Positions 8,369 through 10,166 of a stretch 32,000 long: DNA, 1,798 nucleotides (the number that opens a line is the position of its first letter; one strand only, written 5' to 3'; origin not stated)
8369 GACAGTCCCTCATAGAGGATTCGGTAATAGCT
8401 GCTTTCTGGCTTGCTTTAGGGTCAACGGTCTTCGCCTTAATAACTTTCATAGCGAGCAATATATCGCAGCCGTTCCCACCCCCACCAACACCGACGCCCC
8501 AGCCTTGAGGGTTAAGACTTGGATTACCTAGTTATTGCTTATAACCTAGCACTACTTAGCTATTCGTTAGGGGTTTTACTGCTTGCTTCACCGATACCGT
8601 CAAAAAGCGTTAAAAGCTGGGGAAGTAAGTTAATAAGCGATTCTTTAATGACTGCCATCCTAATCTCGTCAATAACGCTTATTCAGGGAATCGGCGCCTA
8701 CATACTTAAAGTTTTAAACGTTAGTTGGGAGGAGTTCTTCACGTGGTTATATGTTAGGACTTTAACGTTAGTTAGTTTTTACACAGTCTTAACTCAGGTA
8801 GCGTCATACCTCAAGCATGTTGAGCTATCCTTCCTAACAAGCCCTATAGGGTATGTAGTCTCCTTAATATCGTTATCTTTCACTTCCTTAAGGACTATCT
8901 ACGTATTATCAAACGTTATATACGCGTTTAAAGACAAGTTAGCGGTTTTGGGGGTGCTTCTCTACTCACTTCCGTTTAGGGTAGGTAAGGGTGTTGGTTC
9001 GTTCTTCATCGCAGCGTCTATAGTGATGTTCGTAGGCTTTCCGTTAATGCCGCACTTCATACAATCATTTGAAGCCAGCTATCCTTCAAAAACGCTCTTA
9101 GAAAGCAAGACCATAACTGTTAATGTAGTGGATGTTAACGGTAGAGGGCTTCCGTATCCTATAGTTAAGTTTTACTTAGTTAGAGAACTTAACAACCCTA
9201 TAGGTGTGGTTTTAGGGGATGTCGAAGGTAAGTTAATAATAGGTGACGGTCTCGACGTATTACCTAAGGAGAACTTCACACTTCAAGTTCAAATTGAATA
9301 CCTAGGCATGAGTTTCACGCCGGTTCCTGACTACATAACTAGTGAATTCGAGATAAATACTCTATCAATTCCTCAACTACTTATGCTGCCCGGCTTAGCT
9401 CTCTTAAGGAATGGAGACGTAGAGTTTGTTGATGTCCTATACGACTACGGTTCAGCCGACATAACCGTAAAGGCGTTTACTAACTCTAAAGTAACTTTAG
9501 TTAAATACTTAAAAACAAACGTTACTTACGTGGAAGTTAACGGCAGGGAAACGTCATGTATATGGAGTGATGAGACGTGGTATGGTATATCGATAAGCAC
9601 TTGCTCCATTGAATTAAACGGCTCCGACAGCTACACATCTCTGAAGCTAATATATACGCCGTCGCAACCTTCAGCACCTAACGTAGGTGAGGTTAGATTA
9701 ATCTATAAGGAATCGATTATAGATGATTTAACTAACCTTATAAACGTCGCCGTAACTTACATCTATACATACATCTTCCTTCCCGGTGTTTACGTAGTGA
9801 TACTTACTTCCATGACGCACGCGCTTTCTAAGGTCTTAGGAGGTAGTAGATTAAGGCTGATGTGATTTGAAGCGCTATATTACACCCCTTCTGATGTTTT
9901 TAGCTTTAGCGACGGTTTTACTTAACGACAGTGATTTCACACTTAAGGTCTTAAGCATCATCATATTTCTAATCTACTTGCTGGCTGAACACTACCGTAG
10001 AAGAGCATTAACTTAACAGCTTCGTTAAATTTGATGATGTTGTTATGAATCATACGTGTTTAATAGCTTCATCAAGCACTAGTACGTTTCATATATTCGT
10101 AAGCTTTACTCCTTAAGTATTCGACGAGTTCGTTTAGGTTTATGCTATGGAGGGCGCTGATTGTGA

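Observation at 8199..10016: Three-gene membrane cluster resembling the CedA1/CedA/CedA2 module of the crenarchaeal DNA-import (Ced) system, with an unusually large extracellular domain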

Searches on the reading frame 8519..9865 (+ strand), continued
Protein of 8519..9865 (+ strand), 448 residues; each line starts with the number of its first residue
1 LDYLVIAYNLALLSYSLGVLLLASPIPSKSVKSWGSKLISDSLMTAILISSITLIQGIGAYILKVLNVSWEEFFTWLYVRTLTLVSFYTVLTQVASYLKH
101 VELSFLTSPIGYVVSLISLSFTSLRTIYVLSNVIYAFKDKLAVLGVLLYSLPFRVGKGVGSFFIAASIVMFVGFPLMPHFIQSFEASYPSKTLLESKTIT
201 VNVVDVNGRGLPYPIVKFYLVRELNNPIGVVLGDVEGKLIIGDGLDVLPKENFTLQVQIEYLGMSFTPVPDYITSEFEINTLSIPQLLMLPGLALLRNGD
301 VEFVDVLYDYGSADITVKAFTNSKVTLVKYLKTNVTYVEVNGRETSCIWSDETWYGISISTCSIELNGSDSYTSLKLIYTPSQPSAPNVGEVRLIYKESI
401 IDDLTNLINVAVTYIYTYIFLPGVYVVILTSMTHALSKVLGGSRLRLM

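Call 58: find_encoding_contigs(protein=P0003, flank=10000, max_places=1)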
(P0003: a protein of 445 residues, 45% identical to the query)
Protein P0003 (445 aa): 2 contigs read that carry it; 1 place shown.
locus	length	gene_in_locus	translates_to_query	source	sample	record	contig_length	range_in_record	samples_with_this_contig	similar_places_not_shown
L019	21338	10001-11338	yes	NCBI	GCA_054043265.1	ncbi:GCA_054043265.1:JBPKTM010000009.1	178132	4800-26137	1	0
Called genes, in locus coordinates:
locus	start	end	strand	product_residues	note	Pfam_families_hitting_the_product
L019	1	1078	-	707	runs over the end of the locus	-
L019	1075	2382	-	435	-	PF18024:HTH_50 (weak), PF16795:Phage_integr_3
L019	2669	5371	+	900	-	PF03104:DNA_pol_B_exo1, PF00136:DNA_pol_B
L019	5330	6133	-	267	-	PF00994:MoCF_biosynth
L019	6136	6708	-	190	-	PF01066:CDP-OH_P_transf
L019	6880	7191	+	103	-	-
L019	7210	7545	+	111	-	PF10051:DUF2286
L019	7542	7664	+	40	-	-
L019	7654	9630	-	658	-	PF01507:PAPS_reduct, PF13237:Fer4_10, PF14697:Fer4_21, PF12838:Fer4_7, PF13187:Fer4_9 (weak), PF00037:Fer4 (weak), PF12797:Fer4_2 (weak), PF12837:Fer4_6 (weak), +2 more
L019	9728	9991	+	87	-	PF27251:CedA1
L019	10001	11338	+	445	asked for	PF27251:CedA1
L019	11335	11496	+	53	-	-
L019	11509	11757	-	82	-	-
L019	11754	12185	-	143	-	PF03692:CxxCxxCC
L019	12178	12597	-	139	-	PF01982:CTP-dep_RFKase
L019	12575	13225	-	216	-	PF04493:Endonuclease_5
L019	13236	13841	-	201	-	PF00227:Proteasome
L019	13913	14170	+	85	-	PF04457:MJ1316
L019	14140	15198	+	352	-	PF17835:NOG1_N, PF01926:MMR_HSR1, PF02421:FeoB_N, PF00009:GTP_EFTU (weak), PF06858:NOG1, PF16897:MMR_HSR1_Xtn (weak)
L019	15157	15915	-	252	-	PF01904:DUF72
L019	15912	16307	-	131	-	PF04014:MazE_antitoxin (faint)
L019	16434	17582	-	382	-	PF00282:Pyridoxal_deC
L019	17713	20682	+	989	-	PF00133:tRNA-synt_1, PF09334:tRNA-synt_1g, PF13603:tRNA-synt_1_2, PF00133:tRNA-synt_1 (weak), PF01406:tRNA-synt_1e (weak), PF01921:tRNA-synt_1f (weak), PF09334:tRNA-synt_1g, PF08264:Anticodon_1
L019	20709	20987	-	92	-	-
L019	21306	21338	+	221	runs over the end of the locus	PF01381:HTH_3 (faint)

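Call 63: list_cluster_members(proteins=[P0109, P0122, P0125, P0127, P0134, P0135, P0137, P0148, P0157, P0188])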
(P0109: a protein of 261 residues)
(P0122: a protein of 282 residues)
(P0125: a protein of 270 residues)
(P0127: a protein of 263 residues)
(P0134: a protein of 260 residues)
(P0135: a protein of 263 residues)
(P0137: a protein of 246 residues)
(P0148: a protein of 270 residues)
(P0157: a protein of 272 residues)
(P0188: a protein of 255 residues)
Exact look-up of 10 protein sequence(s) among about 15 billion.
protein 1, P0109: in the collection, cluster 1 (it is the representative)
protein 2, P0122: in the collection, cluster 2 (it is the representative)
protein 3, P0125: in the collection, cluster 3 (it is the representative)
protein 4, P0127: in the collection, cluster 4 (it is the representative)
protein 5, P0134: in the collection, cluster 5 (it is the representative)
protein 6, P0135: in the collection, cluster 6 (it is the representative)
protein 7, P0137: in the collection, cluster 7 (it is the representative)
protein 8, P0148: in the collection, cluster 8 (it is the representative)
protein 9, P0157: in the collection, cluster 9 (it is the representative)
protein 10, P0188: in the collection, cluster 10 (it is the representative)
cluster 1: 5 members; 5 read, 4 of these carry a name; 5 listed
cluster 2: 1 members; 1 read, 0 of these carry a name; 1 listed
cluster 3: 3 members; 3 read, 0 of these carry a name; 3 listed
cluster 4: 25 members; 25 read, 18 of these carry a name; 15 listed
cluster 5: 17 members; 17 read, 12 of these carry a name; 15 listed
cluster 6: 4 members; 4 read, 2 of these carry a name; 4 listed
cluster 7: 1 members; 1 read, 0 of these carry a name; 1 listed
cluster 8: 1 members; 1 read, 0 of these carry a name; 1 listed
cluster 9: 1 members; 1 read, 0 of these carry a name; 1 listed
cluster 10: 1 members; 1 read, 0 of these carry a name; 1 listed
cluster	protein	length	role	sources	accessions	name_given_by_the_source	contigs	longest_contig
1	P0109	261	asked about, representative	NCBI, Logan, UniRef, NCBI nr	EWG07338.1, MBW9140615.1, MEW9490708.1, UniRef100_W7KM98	MAG: hypothetical protein ASUL_05076 [Candidatus Aramenus sulfurataquae] | Uncharacterized protein n=2 Tax=Candidatus Aramenus sulfurataquae TaxID=1326980 ...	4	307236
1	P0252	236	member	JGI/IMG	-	hypothetical protein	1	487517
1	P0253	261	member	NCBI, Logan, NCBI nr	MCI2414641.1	MAG: hypothetical protein MPF33_05230 [Candidatus Aramenus sp.] | hypothetical protein [Candidatus Aramenus sp.]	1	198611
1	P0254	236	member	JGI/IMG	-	hypothetical protein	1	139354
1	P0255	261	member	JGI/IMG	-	-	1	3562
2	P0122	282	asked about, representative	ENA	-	-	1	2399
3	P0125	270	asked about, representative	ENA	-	-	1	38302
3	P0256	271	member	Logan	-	-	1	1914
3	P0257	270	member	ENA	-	-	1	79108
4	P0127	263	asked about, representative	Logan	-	-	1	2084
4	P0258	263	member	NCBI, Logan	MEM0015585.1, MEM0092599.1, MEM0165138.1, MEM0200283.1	MAG: DNA import protein CedA [Saccharolobus sp.]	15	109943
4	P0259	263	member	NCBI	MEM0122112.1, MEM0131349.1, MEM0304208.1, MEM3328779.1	MAG: DNA import protein CedA [Saccharolobus sp.]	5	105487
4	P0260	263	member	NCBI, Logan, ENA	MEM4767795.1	MAG: DNA import protein CedA [Saccharolobus sp.]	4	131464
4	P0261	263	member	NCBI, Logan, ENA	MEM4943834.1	MAG: DNA import protein CedA [Saccharolobus sp.]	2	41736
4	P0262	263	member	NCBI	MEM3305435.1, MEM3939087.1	MAG: DNA import protein CedA [Saccharolobus sp.]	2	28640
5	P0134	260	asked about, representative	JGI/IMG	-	-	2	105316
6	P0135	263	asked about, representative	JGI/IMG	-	hypothetical protein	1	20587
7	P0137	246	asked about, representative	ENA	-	-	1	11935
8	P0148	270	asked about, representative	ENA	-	-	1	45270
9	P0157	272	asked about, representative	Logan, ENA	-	-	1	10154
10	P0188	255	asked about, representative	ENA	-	-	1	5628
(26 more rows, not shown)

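Call 68: list_cluster_members(proteins=[P0053, P0060, P0076, P0086, P0110, P0133, P0142, P0156, P0165, P0183])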
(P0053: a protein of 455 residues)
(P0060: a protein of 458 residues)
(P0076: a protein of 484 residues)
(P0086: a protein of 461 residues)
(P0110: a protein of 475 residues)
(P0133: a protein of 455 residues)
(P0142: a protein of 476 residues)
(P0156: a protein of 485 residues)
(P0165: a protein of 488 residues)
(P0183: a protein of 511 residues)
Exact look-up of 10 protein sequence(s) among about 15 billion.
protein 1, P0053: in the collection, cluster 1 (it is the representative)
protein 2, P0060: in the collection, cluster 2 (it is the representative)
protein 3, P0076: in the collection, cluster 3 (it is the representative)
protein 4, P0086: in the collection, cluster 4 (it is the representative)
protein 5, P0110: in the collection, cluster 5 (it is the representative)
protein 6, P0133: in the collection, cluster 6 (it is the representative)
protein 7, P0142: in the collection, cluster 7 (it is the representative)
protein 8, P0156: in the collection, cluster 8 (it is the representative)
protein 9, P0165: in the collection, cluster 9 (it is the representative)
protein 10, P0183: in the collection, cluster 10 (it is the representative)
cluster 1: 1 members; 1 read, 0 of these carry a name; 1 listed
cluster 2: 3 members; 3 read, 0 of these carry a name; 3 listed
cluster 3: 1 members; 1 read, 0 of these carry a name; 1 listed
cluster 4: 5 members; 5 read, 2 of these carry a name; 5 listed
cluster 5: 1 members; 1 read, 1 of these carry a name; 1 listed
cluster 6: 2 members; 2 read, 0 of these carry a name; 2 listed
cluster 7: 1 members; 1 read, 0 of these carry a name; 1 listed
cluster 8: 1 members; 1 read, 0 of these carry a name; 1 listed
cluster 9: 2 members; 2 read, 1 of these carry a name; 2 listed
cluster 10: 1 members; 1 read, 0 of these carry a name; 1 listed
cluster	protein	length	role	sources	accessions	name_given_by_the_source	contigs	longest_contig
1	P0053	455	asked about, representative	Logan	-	-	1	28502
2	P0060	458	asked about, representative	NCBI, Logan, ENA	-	-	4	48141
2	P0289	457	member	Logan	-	-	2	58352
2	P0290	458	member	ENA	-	-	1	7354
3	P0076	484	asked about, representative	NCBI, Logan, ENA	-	-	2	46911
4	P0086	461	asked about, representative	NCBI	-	-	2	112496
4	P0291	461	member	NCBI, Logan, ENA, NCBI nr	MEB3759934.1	MAG: hypothetical protein GSR81_03710 [Desulfurococcales archaeon] | hypothetical protein [Desulfurococcales archaeon]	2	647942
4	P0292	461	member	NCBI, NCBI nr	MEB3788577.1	MAG: hypothetical protein GSR72_01640 [Desulfurococcales archaeon] | hypothetical protein [Desulfurococcales archaeon]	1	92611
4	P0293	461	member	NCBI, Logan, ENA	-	-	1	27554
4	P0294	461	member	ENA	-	-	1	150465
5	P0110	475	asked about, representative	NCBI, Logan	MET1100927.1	MAG: carboxypeptidase-like regulatory domain-containing protein [Pyrodictiaceae archaeon]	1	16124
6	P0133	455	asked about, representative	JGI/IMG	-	-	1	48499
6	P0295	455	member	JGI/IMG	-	-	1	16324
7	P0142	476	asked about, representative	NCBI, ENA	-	-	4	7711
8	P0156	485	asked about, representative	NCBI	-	-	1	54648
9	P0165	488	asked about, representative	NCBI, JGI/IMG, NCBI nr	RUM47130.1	MAG: hypothetical protein DSY37_03485 [Hyperthermus sp.]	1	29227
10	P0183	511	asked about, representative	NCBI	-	-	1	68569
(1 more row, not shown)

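Call 70: search_protein_families(library=ncbifam, proteins=[L015:11634-13520:+], max_evalue=0.01)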
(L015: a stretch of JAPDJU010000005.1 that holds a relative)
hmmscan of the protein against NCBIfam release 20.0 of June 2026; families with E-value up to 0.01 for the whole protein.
L015:11634-13520:+ (628 aa): 20 families
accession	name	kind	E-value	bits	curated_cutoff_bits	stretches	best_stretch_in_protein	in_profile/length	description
NF041017.1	DNA_import_CedB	equivalog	2.2e-78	264.3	700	1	27-609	13-586/590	DNA import protein CedB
NF053655.1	CedD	equivalog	5.8e-25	87.9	600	1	301-609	219-525/527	DNA-translocating ATPase CedD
TIGR00929.1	VirB4_CagE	subfamily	2.1e-13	49.5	643.1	1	304-585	438-723/792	VirB4 family type IV secretion/conjugal transfer ATPase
TIGR02746.1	TraC-F-type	equivalog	1.2e-11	43.3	567.05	1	306-579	433-726/800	type IV secretion system protein TraC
NF042943.1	HerA_antiphage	equivalog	2e-11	43.2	800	1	273-346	126-199/566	anti-phage-associated helicase HerA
NF045971.1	conju_CD1110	equivalog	8.3e-08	30.9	325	1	280-599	392-728/752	VirB4-like conjugal transfer ATPase, CD1110 family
NF010447.0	PRK13873.1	equivalog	8.6e-06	23.9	1020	0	305-354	443-492/815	conjugal transfer protein TrbE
NF033849.1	ser_rich_anae_1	subfamily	9.4e-06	23.2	650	1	519-573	1046-1100/1163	serine-rich protein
NF052333.1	ATPase_TcpF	exception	9.8e-06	23.7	1100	1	474-596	651-780/813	conjugal transfer ATPase TcpF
TIGR03744.1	traC_PFL_4706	equivalog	1.3e-05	23.3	520.6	0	304-350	475-521/892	conjugative transfer ATPase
TIGR03925.1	T7SS_EccC_b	equivalog_domain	3e-05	22.5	346.55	1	279-332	339-390/564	type VII secretion protein EccCb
NF040819.1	helicase_HerA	equivalog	3.7e-05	22.4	970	0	504-597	405-502/561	DNA double-strand break repair helicase HerA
NF010278.0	PRK13721.1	subfamily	6.2e-05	21.1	1177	1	305-555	481-745/874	type IV secretion system protein TraC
NF010473.0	PRK13898.1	equivalog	0.00011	20.4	1050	1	287-550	431-692/801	type IV secretion system ATPase VirB4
NF042944.1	HerA_antiphage_2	equivalog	0.00015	20.6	850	0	517-596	449-529/576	anti-phage-associated helicase HerA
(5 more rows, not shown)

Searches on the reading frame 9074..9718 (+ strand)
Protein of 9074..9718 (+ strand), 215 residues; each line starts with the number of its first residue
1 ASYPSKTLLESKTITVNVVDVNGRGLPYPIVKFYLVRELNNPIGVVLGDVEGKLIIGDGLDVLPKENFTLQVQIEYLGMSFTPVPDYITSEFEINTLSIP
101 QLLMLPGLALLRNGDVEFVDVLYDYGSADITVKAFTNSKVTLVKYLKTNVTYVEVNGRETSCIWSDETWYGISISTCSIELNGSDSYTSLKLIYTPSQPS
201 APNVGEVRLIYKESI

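Call 59: predict_structure(alignment_id=A3)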
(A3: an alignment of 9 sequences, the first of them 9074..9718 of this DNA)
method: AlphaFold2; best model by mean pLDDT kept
length: 215 residues; sequences in the alignment: 9
mean_pLDDT: 88.4   pTM: 0.84
mean pLDDT of the five models: 88.4, 88.2, 88.1, 87.7, 87.3
residues with pLDDT >= 90: 149; 70-90: 48; 50-70: 9; < 50: 9
segments of 3 or more residues with pLDDT < 50: 3-8
pLDDT, mean of each block of 10 residues (from residue 1): 47 89 95 86 93 89 83 94 95 95 94 90 93 91 94 94 93 94 83 94 87 56
secondary structure, 60 per line:
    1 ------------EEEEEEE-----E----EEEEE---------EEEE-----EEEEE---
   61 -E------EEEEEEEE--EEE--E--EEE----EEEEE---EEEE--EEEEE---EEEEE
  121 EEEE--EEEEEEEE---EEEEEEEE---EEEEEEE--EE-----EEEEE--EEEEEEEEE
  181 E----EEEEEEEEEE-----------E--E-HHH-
elements in order: E13-19 E30-34 E44-47 E53-57 E69-76 E79-81 E87-89 E94-98 E102-105 E108-112 E116-124 E127-134 E138-145 E149-155 E165-169 E172-181 E186-195

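Call 62: fold_search(model_id=the predicted structure, library=pdb)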
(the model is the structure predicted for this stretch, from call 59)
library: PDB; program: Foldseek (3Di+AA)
matches with E <= 10: 1080; with E <= 0.001: 8
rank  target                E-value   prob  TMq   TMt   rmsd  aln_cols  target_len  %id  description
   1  9lr7_A                1.5e-04  0.98  0.25  0.16  19.7       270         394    8  Crystal Structure of the Basal pilin EbpB from Enterococcus faecalis. (released 2025-07-16)
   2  6fb3_A                1.6e-04  0.99  0.26  0.04  19.4       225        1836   13  Teneurin 2 Partial Extracellular Domain (released 2018-03-28)
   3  5ius_D                2.7e-04  0.82  0.18  0.19  18.4       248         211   12  Crystal structure of human PD-L1 in complex with high affinity PD-1 mutant (released 2016-09-28)
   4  9lr7_C                3.2e-04  0.97  0.24  0.15  17.9       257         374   11  Crystal Structure of the Basal pilin EbpB from Enterococcus faecalis. (released 2025-07-16)
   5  3kpt_A                3.3e-04  0.98  0.29  0.19  16.0       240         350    8  Crystal structure of BcpA, the major pilin subunit of Bacillus cereus (released 2009-11-24)
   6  4yok                  3.5e-04  0.99  0.29  0.31  13.5       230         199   10  Crystal structure of a DUF3823 family protein (PARMER_04126) from Parabacteroides merdae ATCC 43184 at 1.80 A resolution (released 2015-03-25)
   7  9lr7_B                3.5e-04  0.85  0.21  0.13  21.0       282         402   11  Crystal Structure of the Basal pilin EbpB from Enterococcus faecalis. (released 2025-07-16)
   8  3rkp_A                7.8e-04  0.99  0.29  0.20  14.2       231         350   10  Crystal structure of BcpA*(D312A), the major pilin subunit of Bacillus cereus (released 2012-05-30)
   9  3rkp_B                1.3e-03  0.98  0.30  0.21  14.2       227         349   10  Crystal structure of BcpA*(D312A), the major pilin subunit of Bacillus cereus (released 2012-05-30)
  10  7xad_D                1.7e-03  0.66  0.19  0.20  18.7       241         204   11  Crystal strucutre of PD-L1 and DBL2_02 designed protein binder (released 2023-04-12)
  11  4im8                  1.9e-03  0.51  0.18  0.20  18.4       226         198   11  low resolution crystal structure of mouse RAGE (released 2013-08-14)
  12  8r50_A                2.3e-03  0.85  0.25  0.04  19.4       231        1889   12  Mouse teneurin-3 compact dimer - A1B1 isoform (released 2024-05-08)
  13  8fia_A                2.3e-03  0.82  0.24  0.04  19.6       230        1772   11  The structure of fly Teneurin self assembly (released 2023-05-03)
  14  3kpt_B                2.5e-03  0.93  0.29  0.19  15.2       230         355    9  Crystal structure of BcpA, the major pilin subunit of Bacillus cereus (released 2009-11-24)
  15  4oq1                  2.7e-03  0.93  0.30  0.21  16.8       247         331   11  Structure of the Streptococcal ancillary pilin (released 2014-04-23)
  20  3e8v                  3.7e-03  1.00  0.31  0.72   3.0        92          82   13  Crystal structure of a possible transglutaminase-family protein proteolytic fragment from Bacteroides fragilis (released 2008-09-02)
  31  9hfj                  5.6e-03  1.00  0.27  0.64   5.4        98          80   11  Crystal structure of the NTE domain of SusCdex (BT3090) dextran transporter (released 2025-11-26)
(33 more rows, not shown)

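Call 69: fold_search(model_id=the predicted structure, library=viral)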
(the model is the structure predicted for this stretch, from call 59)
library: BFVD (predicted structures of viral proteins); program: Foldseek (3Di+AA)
matches with E <= 10: 1100; with E <= 0.001: 8
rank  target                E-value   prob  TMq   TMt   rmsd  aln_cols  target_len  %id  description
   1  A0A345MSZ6            1.5e-04  0.99  0.27  0.14  16.9       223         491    8  Uncharacterized protein [crAssphage sp. isolate ctbg_1]
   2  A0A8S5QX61            1.5e-04  0.97  0.23  0.19  11.9       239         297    9  Uncharacterized protein [Siphoviridae sp. ct9lR64]
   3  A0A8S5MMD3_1          5.8e-04  0.95  0.28  0.07  24.7       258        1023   14  Baseplate J like protein [Siphoviridae sp. ctxc31]
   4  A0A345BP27            6.2e-04  1.00  0.29  0.08  15.3       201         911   11  Uncharacterized protein [crAssphage sp. isolate ctcc615]
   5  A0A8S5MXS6            7.2e-04  0.99  0.32  0.15  16.1       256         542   10  Tail collar fiber protein [Myoviridae sp. ctRRy11]
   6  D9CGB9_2              7.6e-04  0.97  0.25  0.09  11.6       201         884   13  (no name in the UniProt tables at hand)
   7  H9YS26                8.1e-04  0.94  0.27  0.20  17.3       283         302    9  (no name in the UniProt tables at hand)
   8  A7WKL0                8.1e-04  0.57  0.19  0.15  17.9       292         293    9  Uncharacterized protein [Betalipothrixvirus pozzuoliense]
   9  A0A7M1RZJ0            1.2e-03  0.98  0.28  0.15  16.0       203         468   11  Tail fiber protein [uncultured phage cr271_1]
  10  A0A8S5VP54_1          2.2e-03  0.80  0.26  0.05  28.3       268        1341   12  (no name in the UniProt tables at hand)
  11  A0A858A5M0            2.3e-03  0.38  0.14  0.08  17.4       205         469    6  MC161R [Molluscum contagiosum virus]
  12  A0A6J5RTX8            2.7e-03  1.00  0.27  0.24   7.6       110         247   13  Uncharacterized protein [uncultured Caudovirales phage]
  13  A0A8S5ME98            3.2e-03  0.51  0.19  0.06  19.5       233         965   12  F5/8 type C domain [Siphoviridae sp. ctYh54]
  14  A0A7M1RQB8            3.4e-03  0.94  0.26  0.16  16.3       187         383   10  Uncharacterized protein [uncultured phage cr52_1]
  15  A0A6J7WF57            3.6e-03  0.21  0.15  0.08  19.7       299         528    6  Uncharacterized protein [uncultured Caudovirales phage]
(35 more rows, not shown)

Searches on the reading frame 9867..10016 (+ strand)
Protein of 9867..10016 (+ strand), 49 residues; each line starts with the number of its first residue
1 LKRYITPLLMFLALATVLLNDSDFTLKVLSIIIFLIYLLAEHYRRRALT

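Call 3: search_protein_families(library=pfam, proteins=[window:9867-10016:+], max_evalue=1)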
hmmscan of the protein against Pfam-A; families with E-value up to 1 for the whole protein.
window:9867-10016:+ (49 aa): 1 family
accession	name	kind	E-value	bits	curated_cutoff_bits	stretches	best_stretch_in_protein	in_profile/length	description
PF04246.17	RseC_MucC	-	0.35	11.2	24.4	1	4-46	71-116/130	Positive regulator of sigma(E), RseC/MucC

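Call 4: search_protein_families(library=ncbifam, proteins=[window:9867-10016:+], max_evalue=1)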
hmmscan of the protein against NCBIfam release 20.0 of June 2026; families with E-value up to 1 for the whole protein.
window:9867-10016:+ (49 aa): 1 family
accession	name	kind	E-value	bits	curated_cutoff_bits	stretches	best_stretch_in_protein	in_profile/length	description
TIGR04086.1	TIGR04086_membr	hypoth_equivalog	0.1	12.8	30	1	8-40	14-46/115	TIGR04086 family membrane protein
